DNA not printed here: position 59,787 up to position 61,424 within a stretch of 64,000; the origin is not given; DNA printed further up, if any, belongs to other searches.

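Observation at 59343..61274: Two-gene cargo module: a basic 194-aa protein and a 2TM-anchored alpha/beta plus TPR-like 445-aa protein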

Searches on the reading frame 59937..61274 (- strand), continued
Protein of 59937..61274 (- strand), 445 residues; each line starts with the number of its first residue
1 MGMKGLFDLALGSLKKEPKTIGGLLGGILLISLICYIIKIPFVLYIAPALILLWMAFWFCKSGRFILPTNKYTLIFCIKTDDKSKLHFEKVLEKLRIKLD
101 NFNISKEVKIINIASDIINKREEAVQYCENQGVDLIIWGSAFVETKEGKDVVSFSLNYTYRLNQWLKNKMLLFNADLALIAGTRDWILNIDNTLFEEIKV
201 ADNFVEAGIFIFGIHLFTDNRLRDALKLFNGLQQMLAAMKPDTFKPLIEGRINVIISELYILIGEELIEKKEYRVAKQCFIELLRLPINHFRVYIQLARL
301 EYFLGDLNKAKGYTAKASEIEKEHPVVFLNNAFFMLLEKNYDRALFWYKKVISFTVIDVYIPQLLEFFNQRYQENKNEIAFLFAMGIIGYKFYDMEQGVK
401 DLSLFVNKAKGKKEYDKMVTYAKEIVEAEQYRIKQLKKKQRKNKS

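Call 82: find_homologous_proteins(query=A3, max_evalue=0.00001)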
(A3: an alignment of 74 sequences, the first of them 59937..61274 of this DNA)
Query A3 (74 sequences) (445 aa, profile of the alignment): 44 proteins with E <= 0.00001 among 8000 candidates.
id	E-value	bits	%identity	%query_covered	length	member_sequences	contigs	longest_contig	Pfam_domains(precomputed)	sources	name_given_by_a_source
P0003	4.8e-125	436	71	96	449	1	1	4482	PF13181.13,PF07719.24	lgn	-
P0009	7.8e-124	432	51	94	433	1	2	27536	-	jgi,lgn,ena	-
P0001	1.5e-122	428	100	100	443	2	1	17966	-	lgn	-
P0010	3.0e-122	427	50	97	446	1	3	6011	PF13424.13,PF13181.13,PF07719.24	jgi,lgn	jgi:tetratricopeptide (TPR) repeat protein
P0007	5.8e-122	426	52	97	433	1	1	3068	PF00515.35,PF13181.13,PF07719.24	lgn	-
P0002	8.9e-122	425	75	98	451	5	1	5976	PF07719.24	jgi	-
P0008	8.9e-121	422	50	99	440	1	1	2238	PF07719.24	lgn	-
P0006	9.6e-121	422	51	95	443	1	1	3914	-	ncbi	-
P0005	3.0e-120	420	56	88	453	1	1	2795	-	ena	-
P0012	7.3e-117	409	50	93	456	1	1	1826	PF07719.24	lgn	-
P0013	3.3e-107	377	51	87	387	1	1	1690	PF00515.35,PF07719.24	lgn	-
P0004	4.7e-106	373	60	95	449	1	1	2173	-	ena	-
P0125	5.8e-81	290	30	28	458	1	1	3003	-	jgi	jgi:hypothetical protein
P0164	1.4e-17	82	24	20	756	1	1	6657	PF25063.1,PF14853.13,PF13431.13,PF23914.2,PF25062.2,PF13414.13,PF13176.13,PF13428.13,PF23241.2,PF25064.2,PF14559.13,PF24575.2,PF13371.13,PF00515.35,PF12895.14,PF13424.13,PF21033.5,PF13432.13,PF13181.13,PF14561.13,PF07719.24,PF13174.13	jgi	jgi:tetratricopeptide (TPR) repeat protein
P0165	3.4e-17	80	69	3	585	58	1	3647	PF03704.24,PF09976.16,PF25060.1,PF13414.13,PF23558.2,PF01535.27,PF13374.13,PF24575.2,PF00515.35,PF13424.13,PF13429.13,PF14561.13,PF07719.24,PF13174.13,PF20308.5,PF25063.1,PF13431.13,PF23914.2,PF25062.2,PF13041.13,PF20225.5,PF25058.2,PF23300.4,PF13176.13,PF13428.13,PF04733.21,PF25064.2,PF14559.13,PF1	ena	-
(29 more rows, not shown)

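Call 100: search_protein_families(library=padloc, proteins=[L021:2447-2794:+, L020:2112-3068:+, L008:4684-5532:+, L008:2253-3122:+, L001:11962-12639:+, L001:11027-11575:-, L019:7381-7911:-], max_evalue=0.001)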
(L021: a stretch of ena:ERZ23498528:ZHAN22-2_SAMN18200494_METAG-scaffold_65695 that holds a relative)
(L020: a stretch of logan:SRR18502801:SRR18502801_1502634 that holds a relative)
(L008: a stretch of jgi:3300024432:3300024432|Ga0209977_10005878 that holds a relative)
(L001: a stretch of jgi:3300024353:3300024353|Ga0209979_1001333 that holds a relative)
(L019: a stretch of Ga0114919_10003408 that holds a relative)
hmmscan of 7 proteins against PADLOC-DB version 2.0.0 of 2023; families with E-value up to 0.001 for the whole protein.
L021:2447-2794:+ (116 aa): 10 families
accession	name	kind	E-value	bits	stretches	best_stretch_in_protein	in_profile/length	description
PDLC02768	SspB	-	4.4e-47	158.8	1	19-116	2-96/295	SspB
PDLC02769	SspB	-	8.3e-34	115.3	1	20-116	3-99/282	SspB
PDLC02766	SspB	-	5.4e-32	109.3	1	20-116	3-94/285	SspB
PDLC02764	SspB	-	2.8e-28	97.1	1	20-116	1-93/276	SspB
PDLC02760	SspB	-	3e-28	97.1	1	20-116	4-91/269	SspB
PDLC02762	SspB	-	5.4e-16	56.8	1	20-115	3-95/293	SspB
PDLC02765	SspB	-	1.5e-12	46.2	1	20-116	4-94/292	SspB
PDLC02763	SspB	-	9.4e-09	33.3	1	18-116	5-93/279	SspB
PDLC02761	SspB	-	0.00026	18.4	1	51-97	38-80/340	SspB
PDLC02767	SspB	-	0.00078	17.2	1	19-84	7-73/295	SspB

L020:2112-3068:+ (319 aa): 0 families

L008:4684-5532:+ (282 aa): 1 family
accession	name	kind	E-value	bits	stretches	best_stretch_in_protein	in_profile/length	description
PDLC02331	AbiGi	-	3e-08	31.3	1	37-169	30-176/260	AbiGi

L008:2253-3122:+ (289 aa): 2 families
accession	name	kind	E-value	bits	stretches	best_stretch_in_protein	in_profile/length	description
PDLC04134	mad2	-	2.8e-12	44.2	1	75-184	284-399/492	mads_2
PDLC03258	MTase_II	-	9.5e-05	19.7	1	72-149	28-107/366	Type II methyltransferase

L001:11962-12639:+ (225 aa): 0 families

L001:11027-11575:- (182 aa): 0 families

L019:7381-7911:- (176 aa): 1 family
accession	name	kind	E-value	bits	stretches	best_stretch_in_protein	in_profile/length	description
PDLC04993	PDC-S31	-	5.6e-55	184.3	1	33-170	3-138/245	-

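Call 102: search_protein_families(library=pfam, proteins=[L008:4684-5532:+, L018:309-1166:+], max_evalue=0.01)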
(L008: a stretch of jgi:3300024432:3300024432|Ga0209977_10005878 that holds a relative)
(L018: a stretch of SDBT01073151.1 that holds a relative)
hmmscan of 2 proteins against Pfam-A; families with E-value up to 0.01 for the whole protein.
L008:4684-5532:+ (282 aa): 1 family
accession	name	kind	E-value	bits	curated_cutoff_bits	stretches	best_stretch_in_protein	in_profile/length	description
PF10899.13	AbiGi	-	0.0035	17.8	22.4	0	68-170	28-143/185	Putative abortive phage resistance protein AbiGi, antitoxin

L018:309-1166:+ (285 aa): 1 family
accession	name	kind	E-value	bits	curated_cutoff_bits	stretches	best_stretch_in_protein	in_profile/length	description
PF10015.14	ThermoDBP-RP_arch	-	0.0047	17.5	25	0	66-122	3-61/78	ThermoDBP-related, archaea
